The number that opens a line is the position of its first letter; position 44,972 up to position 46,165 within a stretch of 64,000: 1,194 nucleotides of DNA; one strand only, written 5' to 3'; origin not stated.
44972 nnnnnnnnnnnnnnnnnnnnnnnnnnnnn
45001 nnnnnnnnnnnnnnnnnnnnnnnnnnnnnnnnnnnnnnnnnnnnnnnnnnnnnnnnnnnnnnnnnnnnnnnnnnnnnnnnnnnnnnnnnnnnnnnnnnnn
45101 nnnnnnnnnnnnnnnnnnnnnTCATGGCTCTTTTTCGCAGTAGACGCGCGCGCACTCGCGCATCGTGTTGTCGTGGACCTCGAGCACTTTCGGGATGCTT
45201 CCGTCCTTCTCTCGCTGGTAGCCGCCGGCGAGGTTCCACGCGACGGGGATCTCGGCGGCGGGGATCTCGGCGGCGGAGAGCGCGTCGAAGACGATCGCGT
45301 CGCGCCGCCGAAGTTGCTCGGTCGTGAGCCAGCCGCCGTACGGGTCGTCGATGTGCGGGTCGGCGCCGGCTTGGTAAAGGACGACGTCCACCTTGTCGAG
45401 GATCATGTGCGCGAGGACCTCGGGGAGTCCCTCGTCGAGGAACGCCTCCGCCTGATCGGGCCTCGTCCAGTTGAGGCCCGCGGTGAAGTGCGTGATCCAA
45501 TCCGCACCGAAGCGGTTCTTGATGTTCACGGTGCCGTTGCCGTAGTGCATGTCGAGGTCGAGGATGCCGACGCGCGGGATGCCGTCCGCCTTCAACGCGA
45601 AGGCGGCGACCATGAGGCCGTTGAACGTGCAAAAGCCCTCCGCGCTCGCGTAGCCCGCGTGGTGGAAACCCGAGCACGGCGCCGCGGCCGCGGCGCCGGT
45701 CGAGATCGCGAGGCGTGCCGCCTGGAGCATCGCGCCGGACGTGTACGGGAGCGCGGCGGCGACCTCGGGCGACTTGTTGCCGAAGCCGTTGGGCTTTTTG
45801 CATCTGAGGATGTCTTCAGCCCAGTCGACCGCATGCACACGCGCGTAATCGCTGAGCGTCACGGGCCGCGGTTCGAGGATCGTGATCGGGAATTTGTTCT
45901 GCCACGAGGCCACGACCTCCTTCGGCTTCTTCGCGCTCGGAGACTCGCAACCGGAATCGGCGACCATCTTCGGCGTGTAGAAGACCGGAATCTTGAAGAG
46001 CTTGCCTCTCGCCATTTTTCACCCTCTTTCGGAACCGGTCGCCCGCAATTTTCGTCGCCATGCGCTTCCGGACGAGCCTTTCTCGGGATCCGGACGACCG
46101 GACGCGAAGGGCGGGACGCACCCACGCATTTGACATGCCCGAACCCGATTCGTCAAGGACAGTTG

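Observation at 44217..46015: HDAC-family deacetylase co-transcribed with a zinc-finger protein, plus lysine-rich proteins elsewhere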

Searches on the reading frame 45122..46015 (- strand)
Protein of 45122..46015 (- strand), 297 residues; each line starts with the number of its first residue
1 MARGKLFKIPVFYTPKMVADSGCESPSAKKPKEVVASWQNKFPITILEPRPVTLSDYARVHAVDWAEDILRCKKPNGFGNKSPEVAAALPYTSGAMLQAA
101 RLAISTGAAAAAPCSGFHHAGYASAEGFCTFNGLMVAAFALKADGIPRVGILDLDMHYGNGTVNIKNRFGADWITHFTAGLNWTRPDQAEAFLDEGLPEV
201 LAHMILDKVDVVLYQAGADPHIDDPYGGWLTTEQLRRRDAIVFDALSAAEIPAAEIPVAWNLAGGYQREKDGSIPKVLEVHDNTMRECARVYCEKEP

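Call 3: search_protein_families(library=pfam, proteins=[window:45122-46015:-], max_evalue=0.01)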
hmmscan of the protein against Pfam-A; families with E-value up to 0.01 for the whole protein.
window:45122-46015:- (297 aa): 1 family
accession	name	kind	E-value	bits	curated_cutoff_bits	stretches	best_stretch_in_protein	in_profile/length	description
PF00850.24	Hist_deacetyl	-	1.3e-24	87.5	27.9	2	46-165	26-160/298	Histone deacetylase domain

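Call 4: search_protein_families(library=ncbifam, proteins=[window:45122-46015:-], max_evalue=0.01)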
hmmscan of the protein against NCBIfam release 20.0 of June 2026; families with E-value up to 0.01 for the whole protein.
window:45122-46015:- (297 aa): 0 families

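Call 5: search_protein_families(library=phrogs, proteins=[window:45122-46015:-], max_evalue=0.01)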
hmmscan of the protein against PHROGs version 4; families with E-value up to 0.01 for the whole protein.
window:45122-46015:- (297 aa): 0 families

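Call 7: search_dna_similar(query=window:45122-46015:-, collection=phages, mode=protein, max_rows=30)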
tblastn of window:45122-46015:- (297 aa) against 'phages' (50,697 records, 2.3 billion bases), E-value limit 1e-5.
Records with a match: 6; places in all: 6; records where one place covers at least 80% of the query: 6.
Best place of each record, by identity: <60% 6.
By first word of the organism name: uncultured 4; Rhodococcus 2.
By host as written in the record: - 4; Rhodococcus equi 2.
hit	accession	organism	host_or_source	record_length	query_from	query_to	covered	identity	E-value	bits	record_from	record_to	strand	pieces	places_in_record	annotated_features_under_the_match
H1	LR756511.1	uncultured phage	metagenomic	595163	3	292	98%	39.7%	2e-47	213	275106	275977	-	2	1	record has no annotation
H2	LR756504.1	uncultured phage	metagenomic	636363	9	296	97%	25.7%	2e-14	79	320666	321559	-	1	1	record has no annotation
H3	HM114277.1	Rhodococcus phage E3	Rhodococcus equi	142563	27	266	81%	30.7%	1e-14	80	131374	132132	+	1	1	gp202: putative histone deacetylase protein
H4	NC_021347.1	Rhodococcus phage E3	Rhodococcus equi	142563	27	266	81%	30.7%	1e-14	80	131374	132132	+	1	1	gp202: putative histone deacetylase protein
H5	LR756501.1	uncultured phage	metagenomic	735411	8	294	97%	24.8%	1e-10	68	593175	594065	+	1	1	record has no annotation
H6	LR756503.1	uncultured phage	metagenomic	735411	8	294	97%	24.8%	1e-10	68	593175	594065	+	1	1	record has no annotation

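Call 9: search_solved_structures(query=window:45122-46015:-, max_evalue=0.001, show_alignments=3)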
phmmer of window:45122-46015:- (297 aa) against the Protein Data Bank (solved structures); distinct sequences matched with E-value up to 0.001: 122 (the best 60 are shown).
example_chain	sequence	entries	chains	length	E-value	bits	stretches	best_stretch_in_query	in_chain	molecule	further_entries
9rje_A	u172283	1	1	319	1.1e-18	70.8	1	93-281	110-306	Histone deacetylase domain-containing protein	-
9gkv_B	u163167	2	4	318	8.5e-16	61.3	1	35-280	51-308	Histone deacetylase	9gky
9k91_A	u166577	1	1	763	5e-12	49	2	104-164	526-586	Histone deacetylase 6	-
5g0h_A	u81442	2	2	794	5.1e-11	45.6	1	117-163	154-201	HDAC6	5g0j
5g0i_A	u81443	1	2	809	5.3e-11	45.6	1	117-163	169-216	HDAC6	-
7qno_A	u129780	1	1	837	6.2e-11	45.4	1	117-163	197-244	Histone deacetylase 6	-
5ji5_A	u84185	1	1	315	5.8e-10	42.2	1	58-163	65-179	BuphA.10154.a.B1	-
8szt_B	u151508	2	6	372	3e-09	39.8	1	34-165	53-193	Histone deacetylase domain-containing protein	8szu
9gz5_A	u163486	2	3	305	5.6e-09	38.9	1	115-268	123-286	Histone deacetylase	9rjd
5g17_A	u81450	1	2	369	6.9e-09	38.6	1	92-165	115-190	HISTONE DEACETYLASE-LIKE AMIDOHYDROLASE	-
1zz0_A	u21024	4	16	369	7.1e-09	38.6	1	92-165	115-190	Histone deacetylase-like amidohydrolase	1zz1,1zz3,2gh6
5g1c_A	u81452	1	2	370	7.2e-09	38.6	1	92-165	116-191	HISTONE DEACETYLASE-LIKE AMIDOHYDROLASE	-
5g1a_A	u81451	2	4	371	7.2e-09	38.6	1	92-165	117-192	HISTONE DEACETYLASE-LIKE AMIDOHYDROLASE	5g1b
5g3w_A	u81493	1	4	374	7.3e-09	38.6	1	92-165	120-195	HISTONE DEACETYLASE-LIKE AMIDOHYDROLASE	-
2vcg_A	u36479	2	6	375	7.5e-09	38.5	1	92-165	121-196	HISTONE DEACETYLASE-LIKE AMIDOHYDROLASE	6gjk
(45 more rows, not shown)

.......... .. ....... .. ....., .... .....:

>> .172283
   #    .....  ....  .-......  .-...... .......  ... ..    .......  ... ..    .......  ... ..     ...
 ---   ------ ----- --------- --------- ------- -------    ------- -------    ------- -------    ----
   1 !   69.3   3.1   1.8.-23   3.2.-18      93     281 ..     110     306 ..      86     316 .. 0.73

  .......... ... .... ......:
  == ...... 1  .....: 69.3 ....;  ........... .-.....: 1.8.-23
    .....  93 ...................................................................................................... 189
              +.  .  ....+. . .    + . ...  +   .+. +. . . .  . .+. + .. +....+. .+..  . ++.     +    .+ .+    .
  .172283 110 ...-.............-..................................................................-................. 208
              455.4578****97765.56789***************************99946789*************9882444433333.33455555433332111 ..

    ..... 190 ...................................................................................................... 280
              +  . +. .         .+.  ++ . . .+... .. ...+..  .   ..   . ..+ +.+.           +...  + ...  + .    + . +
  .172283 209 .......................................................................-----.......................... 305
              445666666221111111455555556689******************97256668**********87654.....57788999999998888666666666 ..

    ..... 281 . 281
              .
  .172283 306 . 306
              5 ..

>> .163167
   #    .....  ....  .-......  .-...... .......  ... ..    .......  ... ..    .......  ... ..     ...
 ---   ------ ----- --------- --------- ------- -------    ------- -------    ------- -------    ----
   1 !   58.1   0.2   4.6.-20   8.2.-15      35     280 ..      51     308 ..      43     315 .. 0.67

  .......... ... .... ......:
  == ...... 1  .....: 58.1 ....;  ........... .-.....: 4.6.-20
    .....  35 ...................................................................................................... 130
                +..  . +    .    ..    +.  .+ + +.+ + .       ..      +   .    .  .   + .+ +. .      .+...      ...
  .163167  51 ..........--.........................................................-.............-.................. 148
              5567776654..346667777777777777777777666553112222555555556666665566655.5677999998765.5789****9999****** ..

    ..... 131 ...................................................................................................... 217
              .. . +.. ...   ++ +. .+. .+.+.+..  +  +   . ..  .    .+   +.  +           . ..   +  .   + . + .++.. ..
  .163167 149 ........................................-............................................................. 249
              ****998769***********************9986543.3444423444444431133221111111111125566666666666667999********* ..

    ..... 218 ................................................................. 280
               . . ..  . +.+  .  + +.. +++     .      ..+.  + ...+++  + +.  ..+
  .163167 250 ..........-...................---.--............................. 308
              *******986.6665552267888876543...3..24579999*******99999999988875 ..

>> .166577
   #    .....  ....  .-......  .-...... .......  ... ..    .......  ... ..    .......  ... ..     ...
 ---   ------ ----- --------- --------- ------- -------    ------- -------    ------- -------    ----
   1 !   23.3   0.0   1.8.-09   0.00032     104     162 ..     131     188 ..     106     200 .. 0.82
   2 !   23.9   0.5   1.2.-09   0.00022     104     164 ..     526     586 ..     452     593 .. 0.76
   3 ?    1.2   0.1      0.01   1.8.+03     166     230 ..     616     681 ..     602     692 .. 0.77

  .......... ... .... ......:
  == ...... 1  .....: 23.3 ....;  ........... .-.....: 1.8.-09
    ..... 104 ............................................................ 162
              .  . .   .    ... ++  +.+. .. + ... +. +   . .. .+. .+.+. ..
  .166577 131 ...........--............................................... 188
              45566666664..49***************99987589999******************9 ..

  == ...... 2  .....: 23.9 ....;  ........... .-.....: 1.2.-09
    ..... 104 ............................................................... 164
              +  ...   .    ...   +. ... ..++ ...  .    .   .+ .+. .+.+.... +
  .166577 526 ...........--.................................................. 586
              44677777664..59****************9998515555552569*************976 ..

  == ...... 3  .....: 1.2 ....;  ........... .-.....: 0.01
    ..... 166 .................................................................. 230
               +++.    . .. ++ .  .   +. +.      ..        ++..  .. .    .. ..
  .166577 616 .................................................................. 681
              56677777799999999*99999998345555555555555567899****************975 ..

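Call 11: find_homologous_proteins(query=window:45122-46015:-, max_evalue=1e-10)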
Query window:45122-46015:- (297 aa): 6737 proteins with E <= 1e-10 among 8000 candidates; the best 120 are listed.
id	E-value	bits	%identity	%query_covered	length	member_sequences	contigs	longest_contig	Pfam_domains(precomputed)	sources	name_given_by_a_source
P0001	1.8e-202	689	100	100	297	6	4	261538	PF00850.25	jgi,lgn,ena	-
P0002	6.0e-172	589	88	98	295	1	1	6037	PF00850.25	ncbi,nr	ncbi:MAG TPA: hypothetical protein VFA98_16265 [Thermoanaerobaculia bacterium]|nr:hypothetical prote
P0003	2.5e-170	584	85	98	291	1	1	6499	PF00850.25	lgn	-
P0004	8.7e-136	470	71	97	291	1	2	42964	PF00850.25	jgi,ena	jgi:acetoin utilization deacetylase AcuC-like enzyme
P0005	4.9e-130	451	71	97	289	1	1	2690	PF00850.25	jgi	jgi:acetoin utilization deacetylase AcuC-like enzyme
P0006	5.5e-127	441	70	97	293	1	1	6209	PF00850.25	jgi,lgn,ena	-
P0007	1.1e-126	440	70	96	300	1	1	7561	PF00850.25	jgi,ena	-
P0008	1.1e-122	427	67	95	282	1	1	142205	PF00850.25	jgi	jgi:acetoin utilization deacetylase AcuC-like enzyme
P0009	1.8e-122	426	68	97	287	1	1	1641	PF00850.25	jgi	jgi:acetoin utilization deacetylase AcuC-like enzyme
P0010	4.5e-122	425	67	96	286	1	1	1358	PF00850.25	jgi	jgi:acetoin utilization deacetylase AcuC-like enzyme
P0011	3.6e-121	422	68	94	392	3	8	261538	PF00850.25,PF10387.15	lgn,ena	-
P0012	2.7e-120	419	67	98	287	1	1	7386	PF00850.25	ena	-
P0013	4.4e-120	419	66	96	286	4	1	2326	PF00850.25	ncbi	-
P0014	7.0e-120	418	67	97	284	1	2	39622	PF00850.25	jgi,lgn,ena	-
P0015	2.1e-119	416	67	96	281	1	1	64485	PF00850.25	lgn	-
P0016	5.9e-119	415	65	97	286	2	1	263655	PF00850.25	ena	-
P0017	4.5e-118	412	65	96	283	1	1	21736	PF00850.25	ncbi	-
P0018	2.6e-117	410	66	96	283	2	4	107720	PF00850.25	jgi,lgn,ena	-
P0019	4.2e-117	409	66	96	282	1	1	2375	PF00850.25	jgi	jgi:acetoin utilization deacetylase AcuC-like enzyme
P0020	7.6e-117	408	65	95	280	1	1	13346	PF00850.25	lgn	-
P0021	1.4e-116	407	65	96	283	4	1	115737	PF00850.25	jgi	jgi:acetoin utilization deacetylase AcuC-like enzyme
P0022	1.5e-116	407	64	96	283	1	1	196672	PF00850.25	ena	-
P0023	2.9e-116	406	67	96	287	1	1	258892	PF00850.25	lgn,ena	-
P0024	3.6e-116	406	65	96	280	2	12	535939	PF00850.25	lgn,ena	-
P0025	9.7e-116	404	65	96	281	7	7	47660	PF00850.25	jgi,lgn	jgi:acetoin utilization deacetylase AcuC-like enzyme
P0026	1.0e-115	404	65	96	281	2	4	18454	PF00850.25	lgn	-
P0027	1.4e-115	404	65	96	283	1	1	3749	PF00850.25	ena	-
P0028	1.6e-115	404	66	96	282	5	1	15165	PF00850.25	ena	-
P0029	1.7e-115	404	65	96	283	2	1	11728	PF00850.25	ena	-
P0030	2.9e-115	403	64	96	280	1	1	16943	PF00850.25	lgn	-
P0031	3.4e-115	403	65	96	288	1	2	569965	PF00850.25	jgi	jgi:acetoin utilization deacetylase AcuC-like enzyme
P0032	5.9e-115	402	62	97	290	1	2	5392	PF00850.25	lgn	-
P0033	6.5e-115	402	66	93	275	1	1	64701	PF00850.25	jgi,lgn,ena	-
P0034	6.9e-115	402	64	96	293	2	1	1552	PF00850.25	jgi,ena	-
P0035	9.0e-115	401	65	96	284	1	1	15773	PF00850.25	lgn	-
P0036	9.2e-115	401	64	96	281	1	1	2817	PF00850.25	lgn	-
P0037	9.6e-115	401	65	96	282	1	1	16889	PF00850.25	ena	-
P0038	1.7e-114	400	64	96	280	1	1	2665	PF00850.25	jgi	jgi:acetoin utilization deacetylase AcuC-like enzyme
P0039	1.8e-114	400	65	96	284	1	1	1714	PF00850.25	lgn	-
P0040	2.2e-114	400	64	96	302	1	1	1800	PF00850.25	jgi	jgi:acetoin utilization deacetylase AcuC-like enzyme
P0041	2.3e-114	400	64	96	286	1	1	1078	PF00850.25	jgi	jgi:acetoin utilization deacetylase AcuC-like enzyme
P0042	2.6e-114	400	66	96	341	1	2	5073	PF00850.25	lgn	-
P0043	3.2e-114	399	65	96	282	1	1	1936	PF00850.25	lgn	-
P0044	3.4e-114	399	64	96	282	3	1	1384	PF00850.25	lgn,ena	-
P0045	3.9e-114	399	63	96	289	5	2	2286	PF00850.25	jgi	-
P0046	5.2e-114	399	64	96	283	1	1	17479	PF00850.25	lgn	-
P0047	6.5e-114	398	64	97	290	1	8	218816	PF00850.25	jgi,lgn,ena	jgi:acetoin utilization deacetylase AcuC-like enzyme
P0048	6.9e-114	398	64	96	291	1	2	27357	PF00850.25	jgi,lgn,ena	jgi:acetoin utilization deacetylase AcuC-like enzyme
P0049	8.2e-114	398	64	97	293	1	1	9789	PF00850.25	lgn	-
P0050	8.5e-114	398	65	96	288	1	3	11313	PF00850.25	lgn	-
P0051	1.0e-113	398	64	96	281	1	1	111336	PF00850.25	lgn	-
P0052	1.4e-113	397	64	96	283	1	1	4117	PF00850.25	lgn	-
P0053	1.4e-113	397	64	97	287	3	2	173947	PF00850.25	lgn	-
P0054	1.9e-113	397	62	97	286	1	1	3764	PF00850.25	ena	-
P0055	2.0e-113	397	64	96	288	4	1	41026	PF00850.25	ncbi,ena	-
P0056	3.1e-113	396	63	96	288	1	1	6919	PF00850.25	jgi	jgi:acetoin utilization deacetylase AcuC-like enzyme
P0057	3.3e-113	396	63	97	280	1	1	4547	PF00850.25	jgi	jgi:acetoin utilization deacetylase AcuC-like enzyme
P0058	3.3e-113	396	66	96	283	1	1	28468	PF00850.25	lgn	-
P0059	5.0e-113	395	64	96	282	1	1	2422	PF00850.25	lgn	-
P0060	6.7e-113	395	64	96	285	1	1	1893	PF00850.25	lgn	-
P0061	7.8e-113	395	64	98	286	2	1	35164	PF00850.25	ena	-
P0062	7.9e-113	395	64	96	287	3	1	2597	PF00850.25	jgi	jgi:acetoin utilization deacetylase AcuC-like enzyme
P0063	8.8e-113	395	64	96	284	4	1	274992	PF00850.25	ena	-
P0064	9.4e-113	395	62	96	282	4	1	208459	PF00850.25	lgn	-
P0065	1.3e-112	394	63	96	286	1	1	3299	PF00850.25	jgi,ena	jgi:acetoin utilization deacetylase AcuC-like enzyme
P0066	1.8e-112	394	65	96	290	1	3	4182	PF00850.25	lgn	-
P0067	2.4e-112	393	62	97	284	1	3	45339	PF00850.25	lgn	-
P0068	2.8e-112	393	62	96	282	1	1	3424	PF00850.25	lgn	-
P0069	4.5e-112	392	63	96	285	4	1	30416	PF00850.25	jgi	-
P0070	4.9e-112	392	64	96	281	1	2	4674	PF00850.25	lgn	-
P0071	7.3e-112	392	61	96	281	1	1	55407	PF00850.25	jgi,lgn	jgi:acetoin utilization deacetylase AcuC-like enzyme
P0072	9.3e-112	391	62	97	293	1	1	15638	PF00850.25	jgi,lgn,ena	-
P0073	1.0e-111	391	61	97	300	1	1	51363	PF00850.25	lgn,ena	-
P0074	1.2e-111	391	62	97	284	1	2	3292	PF00850.25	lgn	-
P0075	1.2e-111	391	64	96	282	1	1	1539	PF00850.25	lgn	-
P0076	1.2e-111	391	63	96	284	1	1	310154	PF00850.25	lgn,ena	-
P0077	1.5e-111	391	62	96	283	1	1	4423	PF00850.25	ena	-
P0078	1.9e-111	390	61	96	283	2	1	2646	PF00850.25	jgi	jgi:acetoin utilization deacetylase AcuC-like enzyme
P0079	2.2e-111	390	61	97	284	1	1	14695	PF00850.25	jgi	jgi:acetoin utilization deacetylase AcuC-like enzyme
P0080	2.4e-111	390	66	96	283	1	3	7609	PF00850.25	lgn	-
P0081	3.0e-111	390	61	97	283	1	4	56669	PF00850.25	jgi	jgi:acetoin utilization deacetylase AcuC-like enzyme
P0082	3.0e-111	390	63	96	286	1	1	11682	PF00850.25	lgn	-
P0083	4.7e-111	389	63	96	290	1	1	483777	PF00850.25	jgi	jgi:acetoin utilization deacetylase AcuC-like enzyme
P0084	5.3e-111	389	61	96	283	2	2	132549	PF00850.25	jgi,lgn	-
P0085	5.4e-111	389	65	96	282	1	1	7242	PF00850.25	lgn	-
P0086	5.4e-111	389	63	97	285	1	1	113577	PF00850.25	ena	-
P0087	8.7e-111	388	64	94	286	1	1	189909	PF00850.25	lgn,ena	-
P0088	8.7e-111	388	63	96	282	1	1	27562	PF00850.25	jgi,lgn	jgi:acetoin utilization deacetylase AcuC-like enzyme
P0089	9.1e-111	388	62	97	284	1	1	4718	PF00850.25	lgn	-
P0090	9.1e-111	388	62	96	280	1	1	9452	PF00850.25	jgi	jgi:acetoin utilization deacetylase AcuC-like enzyme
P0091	9.3e-111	388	62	96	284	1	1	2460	PF00850.25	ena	-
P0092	9.3e-111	388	63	97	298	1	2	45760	PF00850.25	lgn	-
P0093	9.8e-111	388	63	97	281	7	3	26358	PF00850.25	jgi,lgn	jgi:acetoin utilization deacetylase AcuC-like enzyme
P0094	1.0e-110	388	64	96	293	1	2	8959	PF00850.25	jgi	jgi:acetoin utilization deacetylase AcuC-like enzyme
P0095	1.1e-110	388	62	97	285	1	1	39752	PF00850.25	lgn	-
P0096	1.2e-110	388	63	98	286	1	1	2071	PF00850.25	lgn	-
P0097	1.2e-110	388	65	96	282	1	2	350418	PF00850.25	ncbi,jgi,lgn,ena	-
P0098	1.5e-110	387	63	97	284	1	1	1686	PF00850.25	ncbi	-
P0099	1.6e-110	387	63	96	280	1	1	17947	PF00850.25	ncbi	-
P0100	1.7e-110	387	61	97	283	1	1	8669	PF00850.25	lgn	-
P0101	2.1e-110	387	61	97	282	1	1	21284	PF00850.25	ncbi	-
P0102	3.4e-110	386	65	96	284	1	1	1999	PF00850.25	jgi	jgi:acetoin utilization deacetylase AcuC-like enzyme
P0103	5.3e-110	386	63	96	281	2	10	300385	PF00850.25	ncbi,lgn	-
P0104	5.9e-110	385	64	96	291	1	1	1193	PF00850.25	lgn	-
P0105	7.1e-110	385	62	96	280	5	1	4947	PF00850.25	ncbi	-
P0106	9.4e-110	385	64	96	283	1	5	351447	PF00850.25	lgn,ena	-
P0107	1.1e-109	384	62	96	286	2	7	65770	PF00850.25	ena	-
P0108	1.1e-109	384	63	96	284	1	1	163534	PF00850.25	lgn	-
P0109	1.4e-109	384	63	96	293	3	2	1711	PF00850.25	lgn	-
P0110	1.8e-109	384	63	96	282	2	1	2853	PF00850.25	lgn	-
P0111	1.9e-109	384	64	93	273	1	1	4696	PF00850.25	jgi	jgi:acetoin utilization deacetylase AcuC-like enzyme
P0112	2.3e-109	383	59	97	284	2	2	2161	PF00850.25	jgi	jgi:acetoin utilization deacetylase AcuC-like enzyme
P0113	4.0e-109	383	63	96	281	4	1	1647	PF00850.25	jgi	-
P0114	5.4e-109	382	64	96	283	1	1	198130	PF00850.25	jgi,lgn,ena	-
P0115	5.5e-109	382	63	96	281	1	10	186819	PF00850.25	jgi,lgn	jgi:acetoin utilization deacetylase AcuC-like enzyme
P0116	5.6e-109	382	63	96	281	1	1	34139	PF00850.25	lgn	-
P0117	5.7e-109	382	63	96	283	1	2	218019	PF00850.25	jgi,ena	-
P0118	9.2e-109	381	61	96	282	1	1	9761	PF00850.25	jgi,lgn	-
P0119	1.5e-108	381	63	96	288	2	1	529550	PF00850.25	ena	-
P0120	2.2e-108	380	62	96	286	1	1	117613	PF00850.25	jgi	jgi:acetoin utilization deacetylase AcuC-like enzyme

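Call 12: find_encoding_contigs(protein=P0001, flank=10000, max_places=6)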
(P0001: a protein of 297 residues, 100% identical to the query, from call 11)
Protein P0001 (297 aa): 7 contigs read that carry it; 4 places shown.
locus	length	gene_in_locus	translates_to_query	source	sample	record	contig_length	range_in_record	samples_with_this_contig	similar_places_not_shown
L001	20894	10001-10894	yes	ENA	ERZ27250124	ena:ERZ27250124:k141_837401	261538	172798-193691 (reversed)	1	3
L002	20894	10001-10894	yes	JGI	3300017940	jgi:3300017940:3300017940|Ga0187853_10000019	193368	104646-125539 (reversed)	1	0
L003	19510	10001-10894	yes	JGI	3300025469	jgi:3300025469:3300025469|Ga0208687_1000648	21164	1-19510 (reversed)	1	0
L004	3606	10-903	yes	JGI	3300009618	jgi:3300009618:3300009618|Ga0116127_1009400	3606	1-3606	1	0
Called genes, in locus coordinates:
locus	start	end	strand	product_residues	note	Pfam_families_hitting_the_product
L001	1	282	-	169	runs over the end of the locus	-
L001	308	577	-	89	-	-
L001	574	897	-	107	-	-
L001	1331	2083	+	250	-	-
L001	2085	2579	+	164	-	-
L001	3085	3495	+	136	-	-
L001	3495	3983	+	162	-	-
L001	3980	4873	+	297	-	-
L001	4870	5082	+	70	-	-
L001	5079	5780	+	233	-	-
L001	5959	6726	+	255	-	PF09414:RNA_ligase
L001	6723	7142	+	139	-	-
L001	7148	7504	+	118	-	-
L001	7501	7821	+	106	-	-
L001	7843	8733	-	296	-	PF00239:Resolvase, PF07508:Recombinase (faint)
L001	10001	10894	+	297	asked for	PF00850:Hist_deacetyl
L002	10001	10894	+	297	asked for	PF00850:Hist_deacetyl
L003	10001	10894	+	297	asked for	PF00850:Hist_deacetyl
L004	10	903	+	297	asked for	PF00850:Hist_deacetyl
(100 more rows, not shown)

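Call 13: find_encoding_contigs(protein=P0031, flank=6000, max_places=2)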
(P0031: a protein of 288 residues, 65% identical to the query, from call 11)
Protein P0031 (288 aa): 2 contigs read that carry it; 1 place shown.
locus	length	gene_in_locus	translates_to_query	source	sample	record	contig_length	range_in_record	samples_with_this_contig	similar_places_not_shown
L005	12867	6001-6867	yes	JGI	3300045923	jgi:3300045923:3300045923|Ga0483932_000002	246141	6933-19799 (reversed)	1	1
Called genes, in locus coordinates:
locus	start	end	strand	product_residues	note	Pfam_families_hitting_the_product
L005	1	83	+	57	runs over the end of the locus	-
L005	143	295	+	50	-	-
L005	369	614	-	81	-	-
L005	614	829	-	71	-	-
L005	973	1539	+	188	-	-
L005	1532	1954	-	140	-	-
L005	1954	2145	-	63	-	-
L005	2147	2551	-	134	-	-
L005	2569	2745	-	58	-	-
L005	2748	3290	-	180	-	PF01981:PTH2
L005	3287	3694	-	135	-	-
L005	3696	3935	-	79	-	-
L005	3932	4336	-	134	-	-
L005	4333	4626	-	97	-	-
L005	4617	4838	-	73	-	-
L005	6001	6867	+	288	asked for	PF00850:Hist_deacetyl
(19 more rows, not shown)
